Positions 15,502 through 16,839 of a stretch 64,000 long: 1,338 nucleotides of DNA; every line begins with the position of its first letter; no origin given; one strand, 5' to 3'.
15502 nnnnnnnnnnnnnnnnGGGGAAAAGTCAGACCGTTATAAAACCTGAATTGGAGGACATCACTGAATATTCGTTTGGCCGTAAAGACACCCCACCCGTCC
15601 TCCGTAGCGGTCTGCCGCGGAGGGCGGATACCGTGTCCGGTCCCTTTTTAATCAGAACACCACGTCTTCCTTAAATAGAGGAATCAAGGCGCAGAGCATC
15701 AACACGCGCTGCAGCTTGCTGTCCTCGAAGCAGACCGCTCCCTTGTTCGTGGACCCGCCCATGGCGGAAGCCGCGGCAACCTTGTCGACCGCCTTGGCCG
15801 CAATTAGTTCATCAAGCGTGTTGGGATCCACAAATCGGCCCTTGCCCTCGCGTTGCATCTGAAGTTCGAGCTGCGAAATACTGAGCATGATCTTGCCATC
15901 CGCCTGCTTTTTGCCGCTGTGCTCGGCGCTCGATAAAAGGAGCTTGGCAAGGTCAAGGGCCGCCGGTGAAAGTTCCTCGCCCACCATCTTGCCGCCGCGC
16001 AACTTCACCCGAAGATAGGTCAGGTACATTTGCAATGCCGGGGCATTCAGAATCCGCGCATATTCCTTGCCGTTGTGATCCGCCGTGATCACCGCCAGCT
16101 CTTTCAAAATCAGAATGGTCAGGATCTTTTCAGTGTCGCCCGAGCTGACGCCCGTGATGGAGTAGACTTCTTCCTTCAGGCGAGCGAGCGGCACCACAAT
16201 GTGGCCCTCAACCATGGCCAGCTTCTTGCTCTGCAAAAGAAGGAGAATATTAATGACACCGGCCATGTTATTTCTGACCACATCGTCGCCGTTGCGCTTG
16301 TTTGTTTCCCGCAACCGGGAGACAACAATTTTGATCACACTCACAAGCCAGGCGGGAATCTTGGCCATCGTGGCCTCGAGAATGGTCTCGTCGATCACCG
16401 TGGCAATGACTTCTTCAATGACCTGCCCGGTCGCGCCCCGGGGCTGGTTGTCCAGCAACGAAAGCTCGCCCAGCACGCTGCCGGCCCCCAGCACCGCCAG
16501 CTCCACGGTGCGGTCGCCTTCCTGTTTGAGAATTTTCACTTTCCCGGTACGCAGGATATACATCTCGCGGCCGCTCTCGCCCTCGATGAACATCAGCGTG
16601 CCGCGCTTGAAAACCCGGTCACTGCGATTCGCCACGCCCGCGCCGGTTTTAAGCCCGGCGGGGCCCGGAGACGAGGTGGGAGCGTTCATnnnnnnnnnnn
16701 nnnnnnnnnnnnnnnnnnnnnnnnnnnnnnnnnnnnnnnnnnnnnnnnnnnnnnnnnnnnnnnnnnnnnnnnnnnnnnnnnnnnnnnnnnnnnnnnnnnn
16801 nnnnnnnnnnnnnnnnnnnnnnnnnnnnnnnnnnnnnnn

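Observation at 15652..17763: Tandem paralogous cNMP-binding proteins with a shared uncharacterised C-terminal module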

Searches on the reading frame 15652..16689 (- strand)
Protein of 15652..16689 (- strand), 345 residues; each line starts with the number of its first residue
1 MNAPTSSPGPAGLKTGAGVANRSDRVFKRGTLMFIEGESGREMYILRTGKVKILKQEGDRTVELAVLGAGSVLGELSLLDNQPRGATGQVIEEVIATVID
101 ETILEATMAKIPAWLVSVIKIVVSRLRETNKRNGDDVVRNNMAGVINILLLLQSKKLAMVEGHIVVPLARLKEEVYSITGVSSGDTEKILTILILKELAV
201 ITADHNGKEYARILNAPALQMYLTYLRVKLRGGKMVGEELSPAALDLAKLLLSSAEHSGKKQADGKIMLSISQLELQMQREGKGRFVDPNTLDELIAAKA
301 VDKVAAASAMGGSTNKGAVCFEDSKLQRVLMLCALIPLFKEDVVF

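Call 3: search_protein_families(library=pfam, proteins=[window:15652-16689:-], max_evalue=1)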
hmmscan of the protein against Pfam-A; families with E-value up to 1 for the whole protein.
window:15652-16689:- (345 aa): 1 family
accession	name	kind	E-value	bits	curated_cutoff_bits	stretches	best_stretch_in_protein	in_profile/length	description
PF00027.35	cNMP_binding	-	1.1e-16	61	27.5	1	25-108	2-86/89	Cyclic nucleotide-binding domain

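Call 4: search_protein_families(library=ncbifam, proteins=[window:15652-16689:-], max_evalue=1)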
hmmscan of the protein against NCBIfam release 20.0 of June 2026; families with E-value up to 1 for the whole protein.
window:15652-16689:- (345 aa): 8 families
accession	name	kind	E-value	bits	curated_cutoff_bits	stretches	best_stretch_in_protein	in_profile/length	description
NF058543.1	ActPatMycb56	equivalog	1.9e-08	33.6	460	1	29-126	26-122/317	acetyltransferase Pat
TIGR03896.1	cyc_nuc_ocin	subfamily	6.3e-07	29.1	161.05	1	29-111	168-251/317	bacteriocin-type transport-associated protein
NF008732.0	PRK11753.1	equivalog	9.2e-07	28.5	266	1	30-190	31-192/214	cAMP-activated global transcriptional regulator CRP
NF006901.0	PRK09392.1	equivalog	0.011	15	211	1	27-155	35-163/236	transcriptional activator FtrB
NF052518.1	TransRegLdrP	equivalog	0.021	14.8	300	1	27-122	4-100/195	transcriptional regulator LdrP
NF050815.1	TransActFtrBCaul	equivalog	0.021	14.1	300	1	27-93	37-103/251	transcriptional activator FtrB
NF040858.1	condensinMksE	equivalog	0.025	14.1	400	1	230-294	101-166/232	Mks condensin complex protein MksE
NF007707.0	PRK10402.1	subfamily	0.14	11.7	180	1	27-100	36-110/226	transcriptional regulator YeiL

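Call 8: find_homologous_proteins(query=window:15652-16689:-)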
Query window:15652-16689:- (345 aa): 113 proteins with E <= 0.001 among 8000 candidates.
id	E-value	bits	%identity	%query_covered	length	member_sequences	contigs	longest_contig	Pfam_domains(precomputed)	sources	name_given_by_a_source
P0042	5.7e-213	724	100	100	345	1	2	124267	PF00027.36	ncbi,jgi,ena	-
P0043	8.9e-181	618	85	100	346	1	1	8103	PF00027.36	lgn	-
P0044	7.8e-178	608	84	100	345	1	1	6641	PF00027.36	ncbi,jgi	-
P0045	6.8e-148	510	69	99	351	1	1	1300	PF00027.36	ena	-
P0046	3.2e-145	501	68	99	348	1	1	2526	PF00027.36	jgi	jgi:CRP-like cAMP-binding protein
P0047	4.4e-91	324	47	100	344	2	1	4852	PF00027.36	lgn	-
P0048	1.9e-90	321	49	99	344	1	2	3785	PF00027.36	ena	-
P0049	6.2e-90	320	48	100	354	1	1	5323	PF00027.36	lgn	-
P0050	9.1e-89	316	47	100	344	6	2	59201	PF00027.36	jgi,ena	-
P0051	3.0e-88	314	47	99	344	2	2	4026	PF00027.36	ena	-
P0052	9.6e-88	313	47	96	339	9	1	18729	PF00027.36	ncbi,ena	-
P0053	2.0e-87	311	44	98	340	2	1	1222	PF00027.36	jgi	jgi:CRP/FNR family cyclic AMP-dependent transcriptional regulator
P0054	2.1e-87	311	47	99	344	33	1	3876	PF00027.36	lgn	-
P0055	6.3e-87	310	45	100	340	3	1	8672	PF00027.36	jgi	jgi:CRP/FNR family transcriptional regulator, cyclic AMP receptor protein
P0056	4.5e-86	307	45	97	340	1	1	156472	PF00027.36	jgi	jgi:CRP/FNR family transcriptional regulator, cyclic AMP receptor protein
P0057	5.7e-86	307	45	96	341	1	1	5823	PF00027.36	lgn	-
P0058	9.3e-86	306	45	97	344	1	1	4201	PF00027.36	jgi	jgi:CRP/FNR family transcriptional regulator, cyclic AMP receptor protein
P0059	3.0e-85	304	44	100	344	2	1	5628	PF00027.36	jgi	-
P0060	3.6e-85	304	46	97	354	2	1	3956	PF00027.36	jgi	jgi:CRP-like cAMP-binding protein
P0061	9.0e-85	303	47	96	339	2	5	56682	PF00027.36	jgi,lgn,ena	jgi:cAMP-binding proteins - catabolite gene activator and regulatory subunit of cAMP-dependent prote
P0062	1.9e-84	302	45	99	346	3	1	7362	PF00027.36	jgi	-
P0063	4.9e-84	300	45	100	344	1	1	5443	PF00027.36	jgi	jgi:CRP/FNR family transcriptional regulator, cyclic AMP receptor protein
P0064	6.1e-84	300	44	99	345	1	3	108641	PF00027.36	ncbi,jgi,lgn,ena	-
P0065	6.3e-84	300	46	100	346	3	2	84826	PF00027.36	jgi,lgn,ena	jgi:CRP/FNR family transcriptional regulator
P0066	4.5e-83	297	45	96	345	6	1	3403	PF00027.36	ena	-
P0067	6.4e-83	297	42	100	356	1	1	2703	PF00027.36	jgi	jgi:CRP/FNR family cyclic AMP-dependent transcriptional regulator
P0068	9.6e-83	296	47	94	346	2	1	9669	PF00027.36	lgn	-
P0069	2.5e-82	295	47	98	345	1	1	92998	PF00027.36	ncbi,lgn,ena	-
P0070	4.0e-82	294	43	100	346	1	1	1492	PF00027.36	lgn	-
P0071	4.3e-82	294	46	98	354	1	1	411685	PF00027.36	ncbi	-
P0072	6.0e-82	294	44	97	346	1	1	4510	PF00027.36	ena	-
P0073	6.1e-82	293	44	100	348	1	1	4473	PF00027.36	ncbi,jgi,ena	-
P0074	7.4e-82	293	45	100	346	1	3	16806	PF00027.36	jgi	jgi:CRP/FNR family cyclic AMP-dependent transcriptional regulator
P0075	1.0e-81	293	44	100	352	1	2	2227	PF00027.36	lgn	-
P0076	1.9e-81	292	45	96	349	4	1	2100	PF00027.36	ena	-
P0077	1.1e-80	289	45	96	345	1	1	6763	PF00027.36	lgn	-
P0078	1.2e-80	289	44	97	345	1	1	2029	PF00027.36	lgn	-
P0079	1.5e-80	289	44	100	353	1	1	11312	PF00027.36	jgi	jgi:CRP-like cAMP-binding protein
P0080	1.9e-80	289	44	96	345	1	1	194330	PF00027.36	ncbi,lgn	-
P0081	2.1e-80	288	44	100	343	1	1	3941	PF00027.36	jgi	jgi:CRP-like cAMP-binding protein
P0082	3.1e-80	288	43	99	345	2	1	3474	PF00027.36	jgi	-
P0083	3.4e-80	288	42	99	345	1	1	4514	PF00027.36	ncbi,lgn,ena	-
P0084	4.6e-80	287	44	98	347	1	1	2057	PF00027.36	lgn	-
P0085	6.8e-80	287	44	96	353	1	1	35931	PF00027.36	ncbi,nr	ncbi:MAG: cyclic nucleotide-binding domain-containing protein [Chitinivibrionales bacterium]|nr:cycl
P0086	7.7e-80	287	45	96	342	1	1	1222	PF00027.36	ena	-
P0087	1.5e-79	286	43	99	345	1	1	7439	PF00027.36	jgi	-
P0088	1.7e-79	285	44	95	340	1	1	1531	PF00027.36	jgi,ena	-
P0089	2.3e-79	285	43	100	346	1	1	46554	PF00027.36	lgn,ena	-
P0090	2.7e-79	285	43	100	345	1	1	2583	PF00027.36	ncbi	-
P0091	3.0e-79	285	44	96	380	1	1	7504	PF00027.36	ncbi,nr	ncbi:MAG: Crp/Fnr family transcriptional regulator [Fibrobacteres bacterium]|nr:Crp/Fnr family trans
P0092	3.2e-79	285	42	96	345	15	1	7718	PF00027.36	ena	-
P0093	4.0e-79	284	44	99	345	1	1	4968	PF00027.36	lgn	-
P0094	4.4e-79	284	42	100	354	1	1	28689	PF00027.36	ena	-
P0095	4.5e-79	284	44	96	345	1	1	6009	PF00027.36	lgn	-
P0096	5.4e-79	284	43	99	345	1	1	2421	PF00027.36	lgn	-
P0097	1.0e-78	283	46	94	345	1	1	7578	PF00027.36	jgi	jgi:CRP-like cAMP-binding protein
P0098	1.2e-78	283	42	99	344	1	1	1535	PF00027.36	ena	-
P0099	1.9e-78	282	43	99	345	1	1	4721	PF00027.36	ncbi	-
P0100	3.9e-78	281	43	95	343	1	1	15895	PF00027.36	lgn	-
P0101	8.0e-78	280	42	100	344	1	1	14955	PF00027.36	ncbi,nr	ncbi:MAG: cyclic nucleotide-binding domain-containing protein [Chitinispirillaceae bacterium]|nr:cyc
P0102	3.8e-77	278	44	96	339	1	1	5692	PF00027.36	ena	-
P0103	4.1e-77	278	42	99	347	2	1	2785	PF00027.36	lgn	-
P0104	6.4e-77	277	42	99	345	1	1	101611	PF00027.36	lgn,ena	-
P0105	1.6e-76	276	42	96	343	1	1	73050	PF00027.36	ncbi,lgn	-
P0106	2.9e-76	275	42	96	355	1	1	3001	PF00027.36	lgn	-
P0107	2.4e-75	272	44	95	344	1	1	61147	PF00027.36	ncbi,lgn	-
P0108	3.4e-75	271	43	96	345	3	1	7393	PF00027.36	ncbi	ncbi:MAG: cyclic nucleotide-binding domain-containing protein [Chitinispirillia bacterium]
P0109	3.7e-75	271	42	100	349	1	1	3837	PF00027.36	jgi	jgi:CRP-like cAMP-binding protein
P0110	4.4e-75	271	44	94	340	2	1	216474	PF00027.36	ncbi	-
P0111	1.1e-74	270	40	96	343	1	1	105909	PF00027.36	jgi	jgi:CRP/FNR family cyclic AMP-dependent transcriptional regulator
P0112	1.5e-74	269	42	99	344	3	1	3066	PF00027.36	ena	-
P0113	1.7e-74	269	42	99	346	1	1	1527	PF00027.36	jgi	jgi:hypothetical protein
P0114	4.9e-74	268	45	93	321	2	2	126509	PF00027.36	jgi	jgi:CRP-like cAMP-binding protein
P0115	1.4e-73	266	39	96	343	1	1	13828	PF00027.36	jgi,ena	-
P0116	1.4e-73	266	42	99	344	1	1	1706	PF00027.36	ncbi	-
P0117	1.6e-73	266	42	94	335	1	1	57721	PF00027.36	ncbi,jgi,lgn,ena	-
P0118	2.0e-73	266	41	97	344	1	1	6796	PF00027.36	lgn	-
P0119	2.7e-73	265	41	100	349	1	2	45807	PF00027.36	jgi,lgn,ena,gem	-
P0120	3.3e-73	265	40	99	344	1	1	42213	PF00027.36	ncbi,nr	ncbi:MAG: cyclic nucleotide-binding domain-containing protein [Chitinispirillaceae bacterium]|nr:cyc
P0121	4.1e-73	264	43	91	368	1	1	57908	PF00027.36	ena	-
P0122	7.7e-72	260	45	84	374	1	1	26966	PF00027.36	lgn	-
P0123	1.6e-71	259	40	100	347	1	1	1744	PF00027.36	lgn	-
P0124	5.3e-71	258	44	91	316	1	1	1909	PF00027.36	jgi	-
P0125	9.7e-71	257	40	98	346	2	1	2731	PF00027.36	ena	-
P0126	1.1e-68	250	44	88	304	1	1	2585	PF00027.36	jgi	jgi:CRP-like cAMP-binding protein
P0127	9.0e-66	240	38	99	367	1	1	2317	PF00027.36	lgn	-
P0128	1.1e-65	240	41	96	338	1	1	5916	PF00027.36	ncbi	-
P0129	2.7e-61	226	38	97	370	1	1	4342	PF00027.36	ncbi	-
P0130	3.8e-56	209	34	94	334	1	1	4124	PF00027.36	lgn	-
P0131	1.1e-52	197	50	60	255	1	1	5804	PF00027.36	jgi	jgi:CRP-like cAMP-binding protein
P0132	3.6e-22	97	32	40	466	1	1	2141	PF01740.27,PF00027.36,PF13466.13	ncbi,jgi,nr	ncbi:MAG: cyclic nucleotide-binding domain-containing protein [Spirochaetales bacterium]|jgi:CRP-lik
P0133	2.5e-11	62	39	34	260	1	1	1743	PF00498.32,PF16697.11,PF00027.36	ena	-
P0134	6.1e-10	57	36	35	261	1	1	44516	PF00498.32,PF16697.11,PF00027.36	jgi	jgi:CRP-like cAMP-binding protein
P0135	3.1e-9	55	34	31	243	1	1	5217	PF13545.13,PF00027.36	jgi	jgi:CRP-like cAMP-binding protein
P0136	1.1e-8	53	29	43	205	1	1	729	PF00027.36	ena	-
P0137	1.2e-8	53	32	31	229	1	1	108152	PF13545.13,PF00027.36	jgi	jgi:CRP-like cAMP-binding protein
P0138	1.3e-8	53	29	43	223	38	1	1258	PF12802.14,PF13545.13,PF00027.36,PF00325.27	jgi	jgi:CRP-like cAMP-binding protein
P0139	1.6e-8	52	28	51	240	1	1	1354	PF13545.13,PF00027.36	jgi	jgi:CRP/FNR family transcriptional regulator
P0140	1.6e-8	52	29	43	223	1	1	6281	PF12802.14,PF13545.13,PF00027.36,PF00325.27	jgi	jgi:CRP-like cAMP-binding protein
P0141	1.6e-8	52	29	43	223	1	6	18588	PF12802.14,PF13545.13,PF00027.36,PF00325.27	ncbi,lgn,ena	-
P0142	2.1e-8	52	29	43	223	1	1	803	PF13545.13,PF00027.36,PF00325.27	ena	-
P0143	3.3e-8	51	28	43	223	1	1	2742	PF12802.14,PF13545.13,PF00027.36,PF00325.27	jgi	jgi:CRP-like cAMP-binding protein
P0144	3.9e-8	51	28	42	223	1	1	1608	PF13545.13,PF00027.36,PF00325.27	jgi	-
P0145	6.2e-8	50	38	31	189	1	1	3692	PF00027.36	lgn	-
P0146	7.9e-8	50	24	49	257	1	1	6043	PF13545.13,PF00027.36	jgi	jgi:CRP-like cAMP-binding protein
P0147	1.1e-7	50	30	31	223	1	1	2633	PF13545.13,PF00027.36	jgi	jgi:CRP/FNR family transcriptional regulator, cyclic AMP receptor protein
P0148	4.1e-6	44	34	32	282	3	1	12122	PF06210.17,PF00027.36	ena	-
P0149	7.9e-6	44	29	30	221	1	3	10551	PF13545.13,PF00027.36,PF00325.27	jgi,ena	jgi:CRP/FNR family cyclic AMP-dependent transcriptional regulator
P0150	2.4e-5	42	28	34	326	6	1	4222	PF00027.36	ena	-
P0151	5.5e-5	41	35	30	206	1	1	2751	PF00027.36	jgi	-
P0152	3.3e-4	38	43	19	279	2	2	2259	PF06210.17,PF00027.36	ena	-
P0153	6.1e-4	37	33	30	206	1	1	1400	PF00027.36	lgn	-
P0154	7.3e-4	37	35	30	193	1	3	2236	PF00027.36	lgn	-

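Call 9: search_solved_structures(query=window:15652-16689:-, max_evalue=1, show_alignments=0)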
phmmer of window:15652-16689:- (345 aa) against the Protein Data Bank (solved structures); distinct sequences matched with E-value up to 1: 160 (the best 60 are shown).
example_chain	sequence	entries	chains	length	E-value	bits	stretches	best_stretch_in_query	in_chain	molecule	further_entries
3h3u_A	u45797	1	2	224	5.7e-16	61.9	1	27-190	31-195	PROBABLE TRANSCRIPTIONAL REGULATORY PROTEIN (PROBABLY CRP/FNR-FAMILY)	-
3mzh_A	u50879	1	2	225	5.8e-16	61.9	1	27-190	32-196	PROBABLE TRANSCRIPTIONAL REGULATORY PROTEIN (PROBABLY CRP/FNR-FAMILY)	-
3d0s_A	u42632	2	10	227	5.9e-16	61.9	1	27-190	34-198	TRANSCRIPTIONAL REGULATORY PROTEIN | PROBABLE TRANSCRIPTIONAL REGULATORY PROTEIN (PROBABLY CRP/ FNR-FAMILY)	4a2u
3i54_A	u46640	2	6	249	7.8e-16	61.5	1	27-190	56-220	Transcriptional regulator, Crp/Fnr family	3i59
4cyd_A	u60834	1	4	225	1.3e-15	60.7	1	27-190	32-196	PROBABLE TRANSCRIPTION REGULATOR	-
4byy_A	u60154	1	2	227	1.4e-15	60.7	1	27-190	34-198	TRANSCRIPTIONAL REGULATOR, CRP/FNR FAMILY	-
3r6s_A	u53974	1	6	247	1.7e-15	60.4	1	27-190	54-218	transcription regulator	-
5dyk_A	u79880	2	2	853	1.5e-14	57.3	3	26-94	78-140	CGMP-dependent protein kinase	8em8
2pqq_A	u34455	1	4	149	1.7e-13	53.8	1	20-137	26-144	Putative transcriptional regulator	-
5ezr_A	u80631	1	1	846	3e-13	53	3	25-107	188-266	cGMP-dependent protein kinase, putative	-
4rz7_A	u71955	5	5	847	3e-13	53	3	25-107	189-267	cGMP-dependent protein kinase, putative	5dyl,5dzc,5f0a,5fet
9p74_A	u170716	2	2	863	3.2e-13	52.9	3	25-107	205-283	cGMP-dependent protein kinase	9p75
7ets_A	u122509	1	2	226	6.7e-13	51.9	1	24-189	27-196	Crp/Fnr family transcriptional regulator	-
6hq3_A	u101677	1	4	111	7.1e-11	45.2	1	29-130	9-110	EAL Enzyme Bd1971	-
9ya0_MA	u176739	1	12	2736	7.4e-11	45.2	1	31-87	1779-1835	PCR12, TGME49_219070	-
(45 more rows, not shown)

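Call 16: find_encoding_contigs(protein=P0042, flank=10000, max_places=3)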
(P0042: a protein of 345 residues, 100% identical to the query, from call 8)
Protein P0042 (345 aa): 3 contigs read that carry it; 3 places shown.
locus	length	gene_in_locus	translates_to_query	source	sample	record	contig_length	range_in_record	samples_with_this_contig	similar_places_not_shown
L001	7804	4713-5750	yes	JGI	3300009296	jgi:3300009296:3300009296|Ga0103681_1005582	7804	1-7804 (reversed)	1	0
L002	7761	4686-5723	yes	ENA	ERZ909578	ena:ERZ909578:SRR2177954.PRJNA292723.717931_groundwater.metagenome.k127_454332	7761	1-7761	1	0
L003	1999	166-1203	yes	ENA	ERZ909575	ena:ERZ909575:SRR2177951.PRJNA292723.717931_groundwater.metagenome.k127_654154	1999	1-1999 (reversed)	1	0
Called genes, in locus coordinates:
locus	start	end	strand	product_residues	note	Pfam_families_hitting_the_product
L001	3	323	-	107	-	?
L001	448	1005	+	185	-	PF00072:Response_reg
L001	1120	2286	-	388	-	PF10509:GalKase_gal_bdg, PF00288:GHMP_kinases_N, PF08544:GHMP_kinases_C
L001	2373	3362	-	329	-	PF01116:F_bP_aldolase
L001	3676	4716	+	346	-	PF00027:cNMP_binding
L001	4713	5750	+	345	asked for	PF00027:cNMP_binding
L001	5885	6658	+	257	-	PF22435:MRM3-like_sub_bind, PF00588:SpoU_methylase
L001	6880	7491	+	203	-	PF03330:DPBB_1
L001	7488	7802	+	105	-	?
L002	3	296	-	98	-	?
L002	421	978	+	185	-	PF00072:Response_reg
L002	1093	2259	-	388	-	PF10509:GalKase_gal_bdg, PF00288:GHMP_kinases_N, PF08544:GHMP_kinases_C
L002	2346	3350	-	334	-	PF01116:F_bP_aldolase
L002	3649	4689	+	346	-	PF00027:cNMP_binding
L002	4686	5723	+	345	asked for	PF00027:cNMP_binding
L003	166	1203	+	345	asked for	PF00027:cNMP_binding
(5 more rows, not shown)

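Call 17: find_encoding_contigs(protein=P0071, flank=6000, max_places=1)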
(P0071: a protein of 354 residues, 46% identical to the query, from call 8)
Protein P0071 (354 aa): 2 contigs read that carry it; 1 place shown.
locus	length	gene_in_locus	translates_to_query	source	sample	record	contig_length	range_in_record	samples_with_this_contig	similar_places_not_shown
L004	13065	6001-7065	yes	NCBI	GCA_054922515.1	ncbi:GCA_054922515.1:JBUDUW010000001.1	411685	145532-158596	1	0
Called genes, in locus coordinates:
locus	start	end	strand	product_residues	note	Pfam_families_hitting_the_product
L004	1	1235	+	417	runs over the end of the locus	PF28597:T2SSF_N (weak), PF00482:T2SSF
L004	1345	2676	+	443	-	PF02881:SRP54_N, PF13401:AAA_22, PF13604:AAA_30 (faint), PF00448:SRP54, PF02978:SRP_SPB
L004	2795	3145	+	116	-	PF00886:Ribosomal_S16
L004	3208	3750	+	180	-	PF01782:RimM, PF05239:PRC (weak), PF24986:PRC_RimM (weak)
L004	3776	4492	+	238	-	PF01746:tRNA_m1G_MT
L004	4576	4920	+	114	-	PF01245:Ribosomal_L19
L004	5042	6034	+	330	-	PF00027:cNMP_binding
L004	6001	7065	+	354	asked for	PF00027:cNMP_binding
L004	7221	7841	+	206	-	PF00588:SpoU_methylase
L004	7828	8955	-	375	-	PF00989:PAS, PF08448:PAS_4, PF13426:PAS_9, PF00990:GGDEF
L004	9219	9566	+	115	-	PF10057:MpsC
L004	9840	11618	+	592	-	PF17297:PEPCK_N, PF00821:PEPCK_GTP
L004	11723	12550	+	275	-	PF17848:Zn_ribbon_ACC (weak), PF01039:Carboxyl_trans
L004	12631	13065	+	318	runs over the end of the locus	PF03255:ACCA, PF01039:Carboxyl_trans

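Call 18: find_encoding_contigs(protein=P0056, flank=6000, max_places=1)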
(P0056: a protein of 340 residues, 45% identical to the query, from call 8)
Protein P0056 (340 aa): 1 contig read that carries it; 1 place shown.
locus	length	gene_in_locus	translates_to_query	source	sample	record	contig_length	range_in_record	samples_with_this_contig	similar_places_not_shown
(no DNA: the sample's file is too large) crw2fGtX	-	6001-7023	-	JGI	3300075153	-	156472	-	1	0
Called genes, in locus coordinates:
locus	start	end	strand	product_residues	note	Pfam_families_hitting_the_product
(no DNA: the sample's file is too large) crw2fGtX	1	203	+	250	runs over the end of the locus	-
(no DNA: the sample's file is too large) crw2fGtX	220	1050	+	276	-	PF00535:Glycos_transf_2, PF10111:Glyco_tranf_2_2 (faint), PF02709:Glyco_transf_7C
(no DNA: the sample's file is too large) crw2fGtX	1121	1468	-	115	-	PF01187:MIF, PF01361:Tautomerase (faint)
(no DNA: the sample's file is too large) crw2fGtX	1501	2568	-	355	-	PF13439:Glyco_transf_4, PF13579:Glyco_trans_4_4 (faint), PF00534:Glycos_transf_1, PF13692:Glyco_trans_1_4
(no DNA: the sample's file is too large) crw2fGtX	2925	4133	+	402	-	PF04055:Radical_SAM, PF13186:SPASM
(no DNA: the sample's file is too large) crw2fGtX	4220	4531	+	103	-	PF00829:Ribosomal_L21p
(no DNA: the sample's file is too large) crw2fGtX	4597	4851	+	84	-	PF01016:Ribosomal_L27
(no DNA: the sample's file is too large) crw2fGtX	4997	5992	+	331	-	PF00027:cNMP_binding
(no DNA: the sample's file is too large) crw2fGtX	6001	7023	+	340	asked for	PF00027:cNMP_binding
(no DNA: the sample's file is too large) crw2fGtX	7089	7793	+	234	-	PF00588:SpoU_methylase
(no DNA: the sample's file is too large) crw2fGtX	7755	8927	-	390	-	PF00989:PAS, PF08448:PAS_4, PF13426:PAS_9, PF00990:GGDEF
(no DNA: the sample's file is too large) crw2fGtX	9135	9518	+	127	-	PF10057:MpsC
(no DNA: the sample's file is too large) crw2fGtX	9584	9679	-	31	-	?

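Call 19: find_encoding_contigs(protein=P0110, flank=6000, max_places=1)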
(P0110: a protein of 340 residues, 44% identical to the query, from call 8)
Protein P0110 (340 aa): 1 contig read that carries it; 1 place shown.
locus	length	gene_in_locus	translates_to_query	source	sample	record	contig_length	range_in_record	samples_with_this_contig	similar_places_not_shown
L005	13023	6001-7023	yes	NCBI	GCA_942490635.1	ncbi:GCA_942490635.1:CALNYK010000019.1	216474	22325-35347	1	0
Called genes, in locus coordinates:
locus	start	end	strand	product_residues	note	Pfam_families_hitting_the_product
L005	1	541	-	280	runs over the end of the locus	PF00669:Flagellin_N, PF00700:Flagellin_C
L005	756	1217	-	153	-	PF00383:dCMP_cyt_deam_1, PF14437:MafB19-deam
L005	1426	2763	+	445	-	PF02881:SRP54_N, PF20720:nSTAND3 (faint), PF00448:SRP54, PF02978:SRP_SPB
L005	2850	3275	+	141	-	PF00886:Ribosomal_S16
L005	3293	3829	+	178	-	PF01782:RimM, PF05239:PRC (weak), PF24986:PRC_RimM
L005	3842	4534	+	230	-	PF01746:tRNA_m1G_MT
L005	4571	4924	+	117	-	PF01245:Ribosomal_L19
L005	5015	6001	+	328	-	PF00027:cNMP_binding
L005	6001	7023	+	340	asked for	PF00027:cNMP_binding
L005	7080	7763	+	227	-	PF00588:SpoU_methylase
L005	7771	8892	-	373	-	PF00989:PAS, PF13426:PAS_9, PF00990:GGDEF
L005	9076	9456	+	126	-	PF10057:MpsC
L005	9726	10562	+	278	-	PF01039:Carboxyl_trans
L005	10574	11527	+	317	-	PF03255:ACCA, PF01039:Carboxyl_trans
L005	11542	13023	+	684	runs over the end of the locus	PF00682:HMGL-like, PF25984:BSH_YknX (faint), PF02436:PYC_OADA, PF00364:Biotin_lipoyl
